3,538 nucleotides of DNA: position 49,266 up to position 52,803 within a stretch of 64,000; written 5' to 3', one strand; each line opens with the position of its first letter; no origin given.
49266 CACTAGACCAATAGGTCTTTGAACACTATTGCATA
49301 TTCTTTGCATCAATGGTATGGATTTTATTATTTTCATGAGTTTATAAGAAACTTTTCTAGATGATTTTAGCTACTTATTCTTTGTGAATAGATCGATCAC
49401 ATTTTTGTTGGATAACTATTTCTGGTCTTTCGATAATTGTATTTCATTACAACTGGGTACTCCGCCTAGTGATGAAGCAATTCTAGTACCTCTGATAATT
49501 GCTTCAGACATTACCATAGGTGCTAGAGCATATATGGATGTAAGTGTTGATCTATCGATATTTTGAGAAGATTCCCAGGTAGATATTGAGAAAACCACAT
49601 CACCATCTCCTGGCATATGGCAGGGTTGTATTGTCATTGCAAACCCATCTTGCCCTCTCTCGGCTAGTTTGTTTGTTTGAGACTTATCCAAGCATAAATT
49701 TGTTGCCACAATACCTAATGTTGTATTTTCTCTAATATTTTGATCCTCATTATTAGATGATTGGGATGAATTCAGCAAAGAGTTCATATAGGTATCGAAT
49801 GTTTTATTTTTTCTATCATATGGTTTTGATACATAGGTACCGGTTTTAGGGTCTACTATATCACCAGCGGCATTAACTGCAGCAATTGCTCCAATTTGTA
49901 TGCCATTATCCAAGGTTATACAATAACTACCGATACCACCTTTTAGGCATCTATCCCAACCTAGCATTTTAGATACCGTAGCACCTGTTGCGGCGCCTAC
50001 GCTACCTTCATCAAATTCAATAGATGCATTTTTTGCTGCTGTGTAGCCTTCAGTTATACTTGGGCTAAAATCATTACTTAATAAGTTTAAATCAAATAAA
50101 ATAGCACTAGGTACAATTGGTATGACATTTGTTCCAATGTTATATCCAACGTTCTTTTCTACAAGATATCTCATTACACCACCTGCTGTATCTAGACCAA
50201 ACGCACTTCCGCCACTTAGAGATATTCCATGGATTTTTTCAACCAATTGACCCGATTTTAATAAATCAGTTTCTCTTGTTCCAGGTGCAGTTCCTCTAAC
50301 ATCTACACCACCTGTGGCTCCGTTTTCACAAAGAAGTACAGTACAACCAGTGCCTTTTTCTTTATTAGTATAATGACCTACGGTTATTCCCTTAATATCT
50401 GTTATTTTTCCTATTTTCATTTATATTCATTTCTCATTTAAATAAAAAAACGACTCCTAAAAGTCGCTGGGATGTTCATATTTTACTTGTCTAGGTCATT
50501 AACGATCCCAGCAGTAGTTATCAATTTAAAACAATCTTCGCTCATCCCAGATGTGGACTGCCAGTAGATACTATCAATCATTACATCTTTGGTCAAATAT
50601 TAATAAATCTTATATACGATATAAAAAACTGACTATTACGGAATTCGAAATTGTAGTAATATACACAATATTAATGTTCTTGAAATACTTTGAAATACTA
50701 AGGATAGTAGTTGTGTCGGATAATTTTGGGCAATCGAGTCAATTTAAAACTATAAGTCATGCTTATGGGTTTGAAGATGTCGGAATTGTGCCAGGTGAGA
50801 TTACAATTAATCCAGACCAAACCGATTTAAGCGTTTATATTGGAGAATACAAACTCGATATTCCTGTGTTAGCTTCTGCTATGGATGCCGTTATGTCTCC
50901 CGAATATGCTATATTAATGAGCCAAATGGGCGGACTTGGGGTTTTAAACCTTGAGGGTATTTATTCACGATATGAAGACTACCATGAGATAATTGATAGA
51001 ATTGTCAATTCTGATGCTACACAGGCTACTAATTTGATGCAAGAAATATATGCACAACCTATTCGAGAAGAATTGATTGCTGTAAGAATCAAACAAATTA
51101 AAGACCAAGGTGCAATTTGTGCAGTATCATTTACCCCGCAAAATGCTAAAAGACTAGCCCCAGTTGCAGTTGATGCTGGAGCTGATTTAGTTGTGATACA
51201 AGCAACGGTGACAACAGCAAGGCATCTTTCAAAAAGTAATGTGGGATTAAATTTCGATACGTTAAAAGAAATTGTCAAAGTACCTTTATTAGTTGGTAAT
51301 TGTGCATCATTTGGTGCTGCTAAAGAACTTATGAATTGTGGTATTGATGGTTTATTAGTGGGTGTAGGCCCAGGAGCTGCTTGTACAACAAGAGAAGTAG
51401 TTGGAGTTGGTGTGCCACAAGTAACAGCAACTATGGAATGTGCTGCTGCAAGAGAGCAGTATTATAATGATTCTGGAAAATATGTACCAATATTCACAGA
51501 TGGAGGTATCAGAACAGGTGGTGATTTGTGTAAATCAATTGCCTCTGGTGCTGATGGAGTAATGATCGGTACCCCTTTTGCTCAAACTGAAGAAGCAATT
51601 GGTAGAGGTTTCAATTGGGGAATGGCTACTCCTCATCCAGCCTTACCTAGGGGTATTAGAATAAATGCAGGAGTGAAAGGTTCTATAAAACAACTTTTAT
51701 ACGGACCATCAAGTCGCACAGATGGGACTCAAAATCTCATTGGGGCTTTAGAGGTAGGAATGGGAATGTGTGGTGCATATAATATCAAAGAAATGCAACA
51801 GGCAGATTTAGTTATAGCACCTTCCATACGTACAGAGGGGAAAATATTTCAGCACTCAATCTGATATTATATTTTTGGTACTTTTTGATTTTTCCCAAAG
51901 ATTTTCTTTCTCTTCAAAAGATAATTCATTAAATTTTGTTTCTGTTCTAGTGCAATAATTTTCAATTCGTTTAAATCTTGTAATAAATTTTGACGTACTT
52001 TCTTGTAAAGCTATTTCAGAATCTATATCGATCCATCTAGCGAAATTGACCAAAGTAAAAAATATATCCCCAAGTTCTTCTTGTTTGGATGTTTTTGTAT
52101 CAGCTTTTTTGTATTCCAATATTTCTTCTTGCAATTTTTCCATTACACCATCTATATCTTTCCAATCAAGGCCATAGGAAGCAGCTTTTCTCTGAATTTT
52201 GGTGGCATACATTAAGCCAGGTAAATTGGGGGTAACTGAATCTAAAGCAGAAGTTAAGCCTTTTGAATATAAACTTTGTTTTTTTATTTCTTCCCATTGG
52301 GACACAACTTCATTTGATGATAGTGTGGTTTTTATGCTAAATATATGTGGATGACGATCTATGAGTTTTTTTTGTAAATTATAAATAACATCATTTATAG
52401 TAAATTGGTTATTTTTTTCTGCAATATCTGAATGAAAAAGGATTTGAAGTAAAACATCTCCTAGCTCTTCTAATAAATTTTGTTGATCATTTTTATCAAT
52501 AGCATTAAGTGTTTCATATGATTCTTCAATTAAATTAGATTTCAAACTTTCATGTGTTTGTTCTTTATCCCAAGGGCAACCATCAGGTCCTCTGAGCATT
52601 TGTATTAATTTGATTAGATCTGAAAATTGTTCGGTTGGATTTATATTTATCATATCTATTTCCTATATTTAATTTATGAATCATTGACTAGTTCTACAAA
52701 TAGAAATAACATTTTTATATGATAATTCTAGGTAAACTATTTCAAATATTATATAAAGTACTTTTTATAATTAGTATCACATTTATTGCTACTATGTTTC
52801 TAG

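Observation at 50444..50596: Unclassified two-state attenuator/riboswitch candidate ahead of a pantothenate/CoA-related block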

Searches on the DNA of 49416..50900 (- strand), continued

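Call 42: search_with_rna_model(model_id=R1, sources=[window, L001, L002, L004, L017, L020, L030, L035, L039, L046, L061, L081, L083, L085, L086, L087, L090, L091, L094, L095, L096], max_evalue=0.2, make_alignment=true)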
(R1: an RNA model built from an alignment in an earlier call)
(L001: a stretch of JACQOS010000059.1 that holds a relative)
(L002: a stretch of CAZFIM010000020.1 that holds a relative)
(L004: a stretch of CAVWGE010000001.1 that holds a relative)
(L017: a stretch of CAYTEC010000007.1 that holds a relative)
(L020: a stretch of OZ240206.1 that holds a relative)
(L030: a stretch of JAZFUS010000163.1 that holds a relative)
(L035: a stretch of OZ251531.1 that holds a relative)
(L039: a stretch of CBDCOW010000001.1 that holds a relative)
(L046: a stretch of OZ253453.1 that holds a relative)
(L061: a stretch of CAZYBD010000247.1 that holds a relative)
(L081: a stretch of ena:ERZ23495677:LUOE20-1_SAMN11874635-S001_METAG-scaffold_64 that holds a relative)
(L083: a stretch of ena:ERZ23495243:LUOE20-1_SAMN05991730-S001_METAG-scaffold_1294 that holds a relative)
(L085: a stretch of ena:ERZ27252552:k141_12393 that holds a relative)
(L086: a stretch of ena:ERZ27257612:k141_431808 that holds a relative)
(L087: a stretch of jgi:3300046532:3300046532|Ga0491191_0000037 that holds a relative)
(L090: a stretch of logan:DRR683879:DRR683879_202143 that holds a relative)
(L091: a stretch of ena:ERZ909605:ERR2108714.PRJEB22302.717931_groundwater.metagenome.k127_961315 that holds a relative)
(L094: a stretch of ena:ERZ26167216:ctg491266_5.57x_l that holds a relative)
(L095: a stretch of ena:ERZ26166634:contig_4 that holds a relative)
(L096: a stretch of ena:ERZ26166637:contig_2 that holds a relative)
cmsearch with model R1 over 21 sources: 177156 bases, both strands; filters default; matches with E-value up to 0.2: 20.
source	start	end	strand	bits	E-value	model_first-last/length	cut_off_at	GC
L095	2360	2437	+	81.3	2e-16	1-78/78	no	0.67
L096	2360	2437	+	81.1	2.2e-16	1-78/78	no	0.68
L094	2313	2391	+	78.8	7.2e-16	1-78/78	no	0.66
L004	2848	2926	+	73.5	1.1e-14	1-78/78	no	0.52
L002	2857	2935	+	73.2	1.3e-14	1-78/78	no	0.46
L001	106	181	+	72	2.5e-14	1-78/78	no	0.74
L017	2827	2906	+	71.5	3.3e-14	1-78/78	no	0.65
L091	2275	2353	+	68.8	1.3e-13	1-78/78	no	0.65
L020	2830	2912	+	59.1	2.1e-11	1-78/78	no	0.73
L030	538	626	+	50.7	1.6e-09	1-78/78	no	0.58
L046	2771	2858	+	46.8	1.2e-08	1-78/78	no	0.64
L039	2771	2858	+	42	1.5e-07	1-78/78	no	0.66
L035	2768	2861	+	37.2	1.8e-06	1-78/78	no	0.63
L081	2859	2937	+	34.5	7.4e-06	1-78/78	no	0.39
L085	2580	2657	+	30.4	6.1e-05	1-78/78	no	0.4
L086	246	323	+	27.7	0.00025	1-78/78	no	0.4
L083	2859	2937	+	26.3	0.00051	1-78/78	no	0.35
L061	2827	2911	+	24.6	0.0012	1-78/78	no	0.6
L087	2896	2974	+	16.3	0.095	1-78/78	no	0.39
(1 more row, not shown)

Alignment A7: 20 matches aligned to the model, 105 columns, each read 5' to 3' on its own strand. Consensus structure (alignment columns), stored with it:
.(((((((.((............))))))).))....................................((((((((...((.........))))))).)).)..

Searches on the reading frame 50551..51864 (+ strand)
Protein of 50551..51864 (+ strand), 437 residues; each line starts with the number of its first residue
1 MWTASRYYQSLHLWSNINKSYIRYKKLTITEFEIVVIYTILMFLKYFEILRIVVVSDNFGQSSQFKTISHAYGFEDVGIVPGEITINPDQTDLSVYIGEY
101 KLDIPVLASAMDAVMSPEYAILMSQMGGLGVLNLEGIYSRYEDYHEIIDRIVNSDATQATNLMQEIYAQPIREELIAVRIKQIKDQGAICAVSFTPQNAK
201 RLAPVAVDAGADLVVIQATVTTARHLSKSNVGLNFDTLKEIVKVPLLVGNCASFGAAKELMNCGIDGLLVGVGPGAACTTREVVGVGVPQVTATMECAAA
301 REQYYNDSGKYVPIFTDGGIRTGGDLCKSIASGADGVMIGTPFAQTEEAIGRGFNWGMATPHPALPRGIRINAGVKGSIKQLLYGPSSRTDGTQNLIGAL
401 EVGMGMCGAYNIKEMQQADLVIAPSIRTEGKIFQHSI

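Call 8: search_protein_families(library=pfam, proteins=[window:50551-51864:+])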
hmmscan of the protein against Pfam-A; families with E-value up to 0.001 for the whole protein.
window:50551-51864:+ (437 aa): 5 families
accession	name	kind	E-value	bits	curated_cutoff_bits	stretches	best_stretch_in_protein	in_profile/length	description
PF00478.31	IMPDH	-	1.1e-52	179.6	25.6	1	72-418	2-328/345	IMP dehydrogenase / GMP reductase domain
PF01070.24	FMN_dh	-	2.6e-10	40.3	24.9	1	234-346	209-308/350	FMN-dependent dehydrogenase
PF03060.21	NMO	-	9.3e-07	29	28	1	101-349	9-231/331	Nitronate monooxygenase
PF01645.23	Glu_synthase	-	2e-05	24.4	20.4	1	263-342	232-306/369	Conserved region in glutamate synthase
PF05690.20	ThiG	-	0.00068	19.5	23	0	311-350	175-214/247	Thiazole biosynthesis protein ThiG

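Call 51: search_protein_families(library=ncbifam, proteins=[window:50713-51864:+])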
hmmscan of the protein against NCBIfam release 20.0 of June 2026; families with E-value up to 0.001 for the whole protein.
window:50713-51864:+ (383 aa): 16 families
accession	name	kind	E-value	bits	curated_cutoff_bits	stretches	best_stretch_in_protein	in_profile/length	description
TIGR01304.1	IMP_DH_rel_2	equivalog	4.2e-128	427.7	342.1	1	12-368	7-365/365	GuaB3 family IMP dehydrogenase-related protein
TIGR01302.1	IMP_dehydrog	equivalog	9.7e-47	159.8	481.5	2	136-298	217-368/450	IMP dehydrogenase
NF005311.0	PRK06843.1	equivalog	1.1e-31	110.2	779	1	12-295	4-294/404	inosine 5-monophosphate dehydrogenase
NF052358.1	GMPRedGuaB1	equivalog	2.5e-27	96.2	675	1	150-298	233-371/479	GMP reductase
NF005869.0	PRK07807.1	equivalog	3.9e-27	95.4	549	1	138-297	222-370/479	GuaB1 family IMP dehydrogenase-related protein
NF005493.0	PRK07107.1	equivalog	1.3e-26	93.2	585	1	146-297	244-392/502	IMP dehydrogenase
TIGR01303.1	IMP_DH_rel_1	equivalog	9.3e-25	87.4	562.75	1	152-297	233-368/475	GuaB1 family IMP dehydrogenase-related protein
NF003966.0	PRK05458.1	equivalog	3.3e-24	85.8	344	1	125-298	78-243/327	GMP reductase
TIGR01306.1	GMP_reduct_2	equivalog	5.4e-23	82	465.65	1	124-299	73-240/321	GMP reductase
NF003470.0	PRK05096.1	equivalog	1.9e-19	70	397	1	192-298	154-254/347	GMP reductase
TIGR01305.1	GMP_reduct_1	equivalog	4.9e-19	68.5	492.15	1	191-298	152-253/343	GMP reductase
NF008398.0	PRK11197.1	subfamily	2.4e-06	26.6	376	1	182-295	238-338/381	L-lactate dehydrogenase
TIGR02151.1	IPP_isom_2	equivalog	9.5e-06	24.8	281.3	0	255-291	257-293/338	type 2 isopentenyl-diphosphate Delta-isomerase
TIGR03966.1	actino_HemFlav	equivalog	2.2e-05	23.3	470.85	1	254-290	299-335/385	pre-mycofactocin synthase MftD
TIGR02708.1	L_lactate_ox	equivalog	4.8e-05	22.5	645.5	1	255-289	281-315/367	L-lactate oxidase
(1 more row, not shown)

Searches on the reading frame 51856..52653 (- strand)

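Call 8: search_protein_families(library=pfam, proteins=[window:51856-52653:-])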
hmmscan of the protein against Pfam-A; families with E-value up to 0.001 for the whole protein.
window:51856-52653:- (265 aa): 3 families
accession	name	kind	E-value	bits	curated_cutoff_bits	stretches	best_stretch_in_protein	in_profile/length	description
PF03819.22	MazG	-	2.8e-33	114.4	22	2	32-105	1-74/74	MazG nucleotide pyrophosphohydrolase domain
PF01503.22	PRA-PH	-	9.6e-07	29.6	21.3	0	28-69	20-62/86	Phosphoribosyl-ATP pyrophosphohydrolase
PF12643.12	MazG-like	-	0.00032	21.3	27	0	34-69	8-43/85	MazG-like family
